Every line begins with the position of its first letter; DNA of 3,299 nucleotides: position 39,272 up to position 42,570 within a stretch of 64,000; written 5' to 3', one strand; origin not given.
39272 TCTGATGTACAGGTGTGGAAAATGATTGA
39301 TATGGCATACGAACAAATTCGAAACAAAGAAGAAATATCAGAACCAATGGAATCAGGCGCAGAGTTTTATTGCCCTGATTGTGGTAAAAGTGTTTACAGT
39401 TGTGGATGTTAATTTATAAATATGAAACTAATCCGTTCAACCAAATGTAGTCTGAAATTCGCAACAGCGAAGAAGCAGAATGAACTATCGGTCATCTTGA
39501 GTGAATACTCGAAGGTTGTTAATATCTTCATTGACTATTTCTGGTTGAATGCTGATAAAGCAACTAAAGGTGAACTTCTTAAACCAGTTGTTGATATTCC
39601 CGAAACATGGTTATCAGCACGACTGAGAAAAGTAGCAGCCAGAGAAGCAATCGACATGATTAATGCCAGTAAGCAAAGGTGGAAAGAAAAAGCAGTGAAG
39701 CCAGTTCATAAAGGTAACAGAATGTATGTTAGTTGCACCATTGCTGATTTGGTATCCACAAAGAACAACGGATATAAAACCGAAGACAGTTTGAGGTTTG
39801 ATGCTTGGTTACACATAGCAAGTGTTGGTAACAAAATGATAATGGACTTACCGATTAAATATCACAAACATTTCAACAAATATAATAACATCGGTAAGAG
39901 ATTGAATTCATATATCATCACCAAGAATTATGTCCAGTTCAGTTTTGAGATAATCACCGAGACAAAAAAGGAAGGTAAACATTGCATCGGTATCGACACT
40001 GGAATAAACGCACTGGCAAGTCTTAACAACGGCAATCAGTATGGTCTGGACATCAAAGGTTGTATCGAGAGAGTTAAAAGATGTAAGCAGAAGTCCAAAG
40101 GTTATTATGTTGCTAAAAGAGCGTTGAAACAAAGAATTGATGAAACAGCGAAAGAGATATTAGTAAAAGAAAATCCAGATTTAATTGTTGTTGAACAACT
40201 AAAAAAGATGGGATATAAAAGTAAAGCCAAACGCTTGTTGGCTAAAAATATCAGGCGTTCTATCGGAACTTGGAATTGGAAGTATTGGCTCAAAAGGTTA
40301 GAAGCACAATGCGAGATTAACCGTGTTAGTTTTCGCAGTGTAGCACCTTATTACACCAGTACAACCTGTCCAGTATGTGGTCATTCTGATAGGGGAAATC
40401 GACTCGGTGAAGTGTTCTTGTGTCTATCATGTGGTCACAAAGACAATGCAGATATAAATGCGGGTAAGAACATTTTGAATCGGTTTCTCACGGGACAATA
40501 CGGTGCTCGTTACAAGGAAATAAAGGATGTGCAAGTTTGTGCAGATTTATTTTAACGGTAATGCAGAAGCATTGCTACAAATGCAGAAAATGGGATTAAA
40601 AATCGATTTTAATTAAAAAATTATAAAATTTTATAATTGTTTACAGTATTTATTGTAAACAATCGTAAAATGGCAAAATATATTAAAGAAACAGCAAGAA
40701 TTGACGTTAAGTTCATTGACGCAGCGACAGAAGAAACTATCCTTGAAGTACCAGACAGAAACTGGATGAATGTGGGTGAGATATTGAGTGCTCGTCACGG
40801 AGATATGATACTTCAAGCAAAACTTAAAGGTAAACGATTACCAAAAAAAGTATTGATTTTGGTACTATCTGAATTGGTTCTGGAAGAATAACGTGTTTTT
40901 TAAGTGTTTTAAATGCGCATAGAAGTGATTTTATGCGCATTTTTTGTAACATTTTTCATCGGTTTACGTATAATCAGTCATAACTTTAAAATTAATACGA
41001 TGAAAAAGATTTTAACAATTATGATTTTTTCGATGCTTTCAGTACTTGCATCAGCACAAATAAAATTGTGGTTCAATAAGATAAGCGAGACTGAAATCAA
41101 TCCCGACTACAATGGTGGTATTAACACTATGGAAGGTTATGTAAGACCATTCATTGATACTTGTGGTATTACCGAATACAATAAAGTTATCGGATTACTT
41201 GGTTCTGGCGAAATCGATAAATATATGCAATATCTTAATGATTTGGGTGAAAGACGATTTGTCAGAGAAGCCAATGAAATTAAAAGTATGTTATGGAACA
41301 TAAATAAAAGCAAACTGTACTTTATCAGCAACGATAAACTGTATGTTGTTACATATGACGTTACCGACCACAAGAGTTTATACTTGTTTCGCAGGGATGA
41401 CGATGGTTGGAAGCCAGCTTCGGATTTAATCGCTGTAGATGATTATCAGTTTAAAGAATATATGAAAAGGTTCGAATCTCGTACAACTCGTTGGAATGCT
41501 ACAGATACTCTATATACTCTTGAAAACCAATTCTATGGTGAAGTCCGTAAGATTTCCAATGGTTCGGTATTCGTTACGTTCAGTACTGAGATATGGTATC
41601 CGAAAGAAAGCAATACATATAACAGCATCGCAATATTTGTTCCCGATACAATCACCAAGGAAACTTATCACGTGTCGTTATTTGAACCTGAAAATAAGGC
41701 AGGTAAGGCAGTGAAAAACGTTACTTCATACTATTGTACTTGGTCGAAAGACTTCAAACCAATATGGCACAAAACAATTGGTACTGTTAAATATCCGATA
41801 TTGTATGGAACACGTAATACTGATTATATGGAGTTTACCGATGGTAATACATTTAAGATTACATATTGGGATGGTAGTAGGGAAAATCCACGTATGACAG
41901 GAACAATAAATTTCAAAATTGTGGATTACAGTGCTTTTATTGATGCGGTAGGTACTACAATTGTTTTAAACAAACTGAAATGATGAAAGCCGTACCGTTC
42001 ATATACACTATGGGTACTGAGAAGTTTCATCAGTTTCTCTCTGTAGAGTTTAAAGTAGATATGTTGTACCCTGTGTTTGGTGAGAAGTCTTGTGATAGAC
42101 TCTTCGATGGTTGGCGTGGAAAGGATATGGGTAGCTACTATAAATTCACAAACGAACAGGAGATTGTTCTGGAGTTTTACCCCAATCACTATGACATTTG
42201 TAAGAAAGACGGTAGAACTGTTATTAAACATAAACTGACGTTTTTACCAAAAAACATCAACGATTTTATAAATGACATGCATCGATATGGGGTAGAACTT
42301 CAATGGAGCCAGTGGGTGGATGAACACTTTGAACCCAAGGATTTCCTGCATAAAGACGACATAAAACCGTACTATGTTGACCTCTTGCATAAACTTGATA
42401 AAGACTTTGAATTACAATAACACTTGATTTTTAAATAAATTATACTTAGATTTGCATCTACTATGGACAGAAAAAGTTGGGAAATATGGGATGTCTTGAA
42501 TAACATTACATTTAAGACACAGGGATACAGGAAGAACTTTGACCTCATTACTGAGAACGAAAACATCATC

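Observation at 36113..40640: IS607-like tnpA/tnpB insertions inside a phage genome, including an orphan tnpB with possible omega-RNA region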

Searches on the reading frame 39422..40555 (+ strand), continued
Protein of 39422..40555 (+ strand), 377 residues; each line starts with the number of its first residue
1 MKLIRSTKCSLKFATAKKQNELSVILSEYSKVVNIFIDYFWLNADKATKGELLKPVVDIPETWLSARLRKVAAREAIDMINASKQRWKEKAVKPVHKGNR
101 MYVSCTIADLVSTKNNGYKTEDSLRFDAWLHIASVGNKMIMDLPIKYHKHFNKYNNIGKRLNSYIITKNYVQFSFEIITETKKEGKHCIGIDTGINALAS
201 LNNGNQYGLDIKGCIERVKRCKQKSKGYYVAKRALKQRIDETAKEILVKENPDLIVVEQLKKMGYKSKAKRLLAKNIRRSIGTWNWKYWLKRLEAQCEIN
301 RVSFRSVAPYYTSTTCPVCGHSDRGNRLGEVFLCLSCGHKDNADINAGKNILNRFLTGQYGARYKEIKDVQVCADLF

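Call 71: search_solved_structures(query=A3, max_evalue=0.001)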
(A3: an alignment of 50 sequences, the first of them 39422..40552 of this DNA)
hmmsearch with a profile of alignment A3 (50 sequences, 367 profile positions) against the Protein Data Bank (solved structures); distinct sequences matched with E-value up to 0.001: 37.
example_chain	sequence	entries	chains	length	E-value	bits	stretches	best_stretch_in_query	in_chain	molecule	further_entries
9nzq_A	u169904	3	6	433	3.9e-28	101.8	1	210-357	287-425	Cas12f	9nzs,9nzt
8j3r_A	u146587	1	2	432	2.1e-25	92.8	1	227-346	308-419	Transposase IS605 OrfB C-terminal domain-containing protein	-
8j12_A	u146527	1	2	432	2.7e-25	92.4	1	227-346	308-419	Transposase IS605 OrfB C-terminal domain-containing protein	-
8j1j_A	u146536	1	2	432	6.4e-25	91.2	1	236-346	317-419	Transposase IS605 OrfB C-terminal domain-containing protein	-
7wju_A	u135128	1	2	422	8.2e-25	90.8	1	227-346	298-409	OrfB_Zn_ribbon domain-containing protein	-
8dzj_A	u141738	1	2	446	9.5e-25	90.6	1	227-346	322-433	OrfB_Zn_ribbon domain-containing protein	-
8hr5_A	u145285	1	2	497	1.7e-21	80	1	210-358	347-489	Transposase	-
9nzp_A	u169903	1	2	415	3.9e-19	72.2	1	177-347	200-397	IS200/IS605 family element transposase accessory protein TnpB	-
9i8y_A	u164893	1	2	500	5.4e-19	71.7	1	208-334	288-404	CRISPR-associated endodeoxyribonuclease Cas12f1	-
7c7l_A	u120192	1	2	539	2.6e-18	69.5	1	198-347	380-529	CRISPR-associated protein Cas14a.1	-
7l48_A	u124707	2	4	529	2.6e-18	69.4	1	198-347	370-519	Cas12f | Cas12f1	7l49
8iaz_A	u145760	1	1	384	1.1e-17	67.3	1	221-347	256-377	Transposase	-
9nzo_B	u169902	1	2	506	8.5e-17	64.5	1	208-345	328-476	Cas12f Effector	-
9nzr_A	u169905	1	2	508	8.6e-17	64.5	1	208-345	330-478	Cas12f Nuclease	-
8iew_A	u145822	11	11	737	3.3e-15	59.2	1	167-356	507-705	Cas005 | Cas12j-SF05 | Cas12-1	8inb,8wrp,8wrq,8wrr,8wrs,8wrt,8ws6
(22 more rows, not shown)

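Call 77: search_protein_families(library=ncbifam, proteins=[window:39422-40555:+], max_evalue=0.001)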
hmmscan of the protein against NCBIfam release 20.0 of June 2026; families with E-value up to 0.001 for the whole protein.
window:39422-40555:+ (377 aa): 6 families
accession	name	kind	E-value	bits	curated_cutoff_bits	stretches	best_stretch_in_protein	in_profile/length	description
NF040570.1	guided_TnpB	subfamily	1.7e-27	96.7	100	1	62-354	63-389/389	RNA-guided endonuclease TnpB family protein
NF049972.1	CRISPR_Cas12f2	exception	1e-19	70.8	450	2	216-356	377-520/524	type V CRISPR-associated effector Cas12f2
NF038281.1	IS200_TnpB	exception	1.9e-09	37.1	425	1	142-354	126-358/360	IS200/IS605 family element RNA-guided endonuclease TnpB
TIGR01766.2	TIGR01766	domain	4.1e-07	30.4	32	1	240-313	10-82/82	IS200/IS605 family accessory protein TnpB-related protein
NF038192.1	V_cas_c2c8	exception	3.6e-05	23.1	350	0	160-206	232-282/457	type V CRISPR-associated protein C2c8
NF038280.1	IS607_TnpB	exception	6.6e-05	22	350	0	219-352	249-389/431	IS607 family element RNA-guided endonuclease TnpB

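Call 78: predict_structure(alignment_id=A3)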
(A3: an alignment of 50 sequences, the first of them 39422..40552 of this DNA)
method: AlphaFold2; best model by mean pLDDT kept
length: 377 residues; sequences in the alignment: 50
mean_pLDDT: 93.2   pTM: 0.82
mean pLDDT of the five models: 93.2, 92.4, 91.9, 91.6, 91.4
residues with pLDDT >= 90: 318; 70-90: 47; 50-70: 9; < 50: 3
segments of 3 or more residues with pLDDT < 50: 375-377
pLDDT, mean of each block of 10 residues (from residue 1): 95 97 98 98 95 96 97 98 96 97 96 82 91 95 97 96 98 96 90 96 97 97 97 97 97 95 78 87 92 95 94 95 96 98 97 92 69 48
secondary structure, 60 per line:
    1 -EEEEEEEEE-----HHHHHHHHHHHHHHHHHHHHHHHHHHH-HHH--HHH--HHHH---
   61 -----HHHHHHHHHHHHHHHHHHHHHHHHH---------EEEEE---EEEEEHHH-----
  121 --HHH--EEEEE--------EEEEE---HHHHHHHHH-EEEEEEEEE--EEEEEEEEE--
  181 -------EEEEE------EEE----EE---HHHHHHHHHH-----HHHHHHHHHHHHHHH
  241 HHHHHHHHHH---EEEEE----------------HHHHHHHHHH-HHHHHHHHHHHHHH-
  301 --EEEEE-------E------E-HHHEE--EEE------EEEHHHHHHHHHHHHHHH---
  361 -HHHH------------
elements in order: E2-10 H16-42 H54-57 H66-90 E100-104 E108-112 E128-132 E141-145 H149-157 E159-167 E170-178 E188-192 E199-201 H211-220 H226-250 E254-258 H275-284 H286-299 E303-307 E331-333 E340-342 H343-357 H362-365

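Call 81: fold_search(model_id=the predicted structure, library=pdb)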
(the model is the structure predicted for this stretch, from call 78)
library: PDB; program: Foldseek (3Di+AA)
matches with E <= 10: 582; with E <= 0.001: 63
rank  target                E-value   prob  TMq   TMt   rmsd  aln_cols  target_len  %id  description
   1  8j12_A                3.6e-15  1.00  0.61  0.55   8.3       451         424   15  Cryo-EM structure of the AsCas12f-sgRNA-target DNA ternary complex (released 2023-09-27)
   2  8j1j_A                1.1e-14  1.00  0.59  0.54   8.5       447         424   15  Cryo-EM structure of the AsCas12f-YHAM-sgRNAS3-5v7-target DNA (released 2023-09-27)
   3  8j3r_A                1.7e-14  1.00  0.62  0.56   7.7       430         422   16  Cryo-EM structure of the AsCas12f-HKRA-sgRNAS3-5v7-target DNA (released 2023-09-27)
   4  8dzj_A                2.5e-14  1.00  0.59  0.54   7.8       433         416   16  Cryo-EM structure of Acidibacillus sulfuroxidans Cas12f in complex with sgRNA and target DNA (released 2023-07-12)
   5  7wju_A                9.7e-14  1.00  0.61  0.57   7.7       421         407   15  Cryo-EM structure of the AsCas12f1-sgRNAv1-dsDNA ternary complex (released 2023-01-18)
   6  9i8y_A                1.1e-13  1.00  0.61  0.56   8.1       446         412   14  SpCas12Cas12f1 in complex with sgRNA and cognate DNA (released 2025-07-23)
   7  8iaz_A                1.3e-13  1.00  0.51  0.50   9.4       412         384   16  Cryo-EM structure of the ISFba1 TnpB-reRNA-dsDNA complex (released 2024-04-17)
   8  8j12_B                1.3e-13  1.00  0.34  0.34  18.4       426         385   16  Cryo-EM structure of the AsCas12f-sgRNA-target DNA ternary complex (released 2023-09-27)
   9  9b0l_P                1.5e-13  1.00  0.54  0.45   7.9       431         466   15  Cryo-EM structure of Acanthamoeba polyphaga mimivirus Fanzor2 ternary complex (released 2024-10-09)
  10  8j3r_B                1.8e-13  1.00  0.37  0.36  17.9       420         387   15  Cryo-EM structure of the AsCas12f-HKRA-sgRNAS3-5v7-target DNA (released 2023-09-27)
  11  9nzs_A                3.0e-13  1.00  0.58  0.54   8.7       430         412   13  Cryo-EM structure of OsCas12f-gRNA-DNA ternary complex. State III (released 2026-04-08)
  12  8j1j_B                1.5e-12  1.00  0.39  0.38  18.4       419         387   16  Cryo-EM structure of the AsCas12f-YHAM-sgRNAS3-5v7-target DNA (released 2023-09-27)
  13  8hr5_A                4.7e-12  1.00  0.57  0.47  10.3       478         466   14  Cryo-EM structure of the CnCas12f1-sgRNA-DNA complex (released 2023-09-06)
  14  9nzq_A                1.0e-11  1.00  0.62  0.57   8.7       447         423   15  Cryo-EM structure of OsCas12f-gRNA-DNA ternary complex. State II (released 2026-04-08)
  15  7c7l_B                2.3e-11  1.00  0.34  0.34  18.2       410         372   16  Cryo-EM structure of the Cas12f1-sgRNA-target DNA complex (released 2020-12-23)
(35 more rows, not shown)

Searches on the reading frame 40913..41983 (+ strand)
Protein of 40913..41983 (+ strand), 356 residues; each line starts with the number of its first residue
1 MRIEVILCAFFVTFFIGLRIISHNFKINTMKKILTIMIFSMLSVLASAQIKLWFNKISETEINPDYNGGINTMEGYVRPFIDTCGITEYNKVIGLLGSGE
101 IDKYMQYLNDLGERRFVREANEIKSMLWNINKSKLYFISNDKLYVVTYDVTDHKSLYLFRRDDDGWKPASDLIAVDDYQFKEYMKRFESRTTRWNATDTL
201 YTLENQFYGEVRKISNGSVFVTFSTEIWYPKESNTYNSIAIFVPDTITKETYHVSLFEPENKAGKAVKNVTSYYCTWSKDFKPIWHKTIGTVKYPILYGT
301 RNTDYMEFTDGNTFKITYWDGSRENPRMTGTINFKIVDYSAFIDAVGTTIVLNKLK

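Call 9: search_protein_families(library=phrogs, proteins=[window:40913-41983:+], max_evalue=0.001)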
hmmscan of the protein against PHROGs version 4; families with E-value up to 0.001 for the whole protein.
window:40913-41983:+ (356 aa): 0 families

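Call 67: find_encoding_contigs(protein=window:40913-41983:+, flank=8000, max_places=8)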
Protein window:40913-41983:+ (356 aa): no gene with exactly this product is on record in the collection.

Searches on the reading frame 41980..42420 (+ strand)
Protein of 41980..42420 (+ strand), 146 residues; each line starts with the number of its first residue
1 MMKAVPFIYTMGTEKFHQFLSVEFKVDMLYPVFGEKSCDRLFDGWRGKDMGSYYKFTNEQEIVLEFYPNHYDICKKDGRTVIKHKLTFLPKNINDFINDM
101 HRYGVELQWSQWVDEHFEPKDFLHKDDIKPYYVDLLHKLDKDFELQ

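Call 68: find_encoding_contigs(protein=window:41980-42420:+, flank=8000, max_places=8)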
Protein window:41980-42420:+ (146 aa): no gene with exactly this product is on record in the collection.
